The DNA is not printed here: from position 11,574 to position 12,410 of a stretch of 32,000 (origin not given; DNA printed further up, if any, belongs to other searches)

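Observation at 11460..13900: Three co-directional ORFs directly 3' of the toxin: candidate immunity cassette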

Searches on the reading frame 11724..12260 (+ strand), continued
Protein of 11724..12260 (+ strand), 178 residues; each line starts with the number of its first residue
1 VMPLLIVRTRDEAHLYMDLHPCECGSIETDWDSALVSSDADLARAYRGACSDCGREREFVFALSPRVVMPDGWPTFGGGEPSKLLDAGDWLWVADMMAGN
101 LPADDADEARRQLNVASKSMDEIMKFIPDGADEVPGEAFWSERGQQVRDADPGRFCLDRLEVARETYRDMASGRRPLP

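Call 109: search_solved_structures(query=L010:9647-10963:+, max_evalue=0.001)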
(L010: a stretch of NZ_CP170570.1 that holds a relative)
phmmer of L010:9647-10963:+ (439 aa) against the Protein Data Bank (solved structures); distinct sequences matched with E-value up to 0.001: 571 (the best 60 are shown).
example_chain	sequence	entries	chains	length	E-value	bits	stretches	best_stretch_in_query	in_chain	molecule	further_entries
8wm7_D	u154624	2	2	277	1e-39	140.1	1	217-426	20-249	Nitrate transport ATP-binding protein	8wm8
8w9m_D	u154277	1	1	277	2.7e-39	138.8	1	217-426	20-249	Nitrate transport ATP-binding protein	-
8s7v_K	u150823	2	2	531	3.2e-39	138.5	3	216-414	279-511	Glycine betaine/carnitine/choline transport ATP-binding protein OpuCA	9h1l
8wm7_C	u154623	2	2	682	3.8e-38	135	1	231-411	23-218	Nitrate transport ATP-binding protein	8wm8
9j4r_B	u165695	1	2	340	5.6e-38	134.4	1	216-410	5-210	Iron ABC transporter, ATP-binding protein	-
8w9m_C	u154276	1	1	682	9.8e-38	133.6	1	231-411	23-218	Nitrate transport ATP-binding protein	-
8j5q_D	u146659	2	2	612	7.4e-36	127.4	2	222-411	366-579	Uncharacterized ABC transporter ATP-binding protein Rv1281c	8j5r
9u9z_D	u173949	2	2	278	7.4e-36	127.4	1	217-410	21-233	CmpD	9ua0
9u9z_C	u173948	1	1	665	9.1e-36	127.1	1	232-409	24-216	CmpC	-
9ua0_C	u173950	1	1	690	9.6e-36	127.1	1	232-409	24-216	CmpC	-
9ua1_D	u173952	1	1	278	1.9e-35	126.1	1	217-410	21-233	CmpD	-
9ua1_C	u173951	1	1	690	2.5e-35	125.7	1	232-409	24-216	CmpC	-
8j5s_D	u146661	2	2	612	4.3e-35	124.9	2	222-411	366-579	Uncharacterized ABC transporter ATP-binding protein Rv1281c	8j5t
2it1_A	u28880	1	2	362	9.2e-31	110.6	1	218-410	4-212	362aa long hypothetical maltose/maltodextrin transport ATP-binding protein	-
4u00_A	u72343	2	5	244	1.3e-30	110.2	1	217-417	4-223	Amino acid ABC transporter, ATP-binding protein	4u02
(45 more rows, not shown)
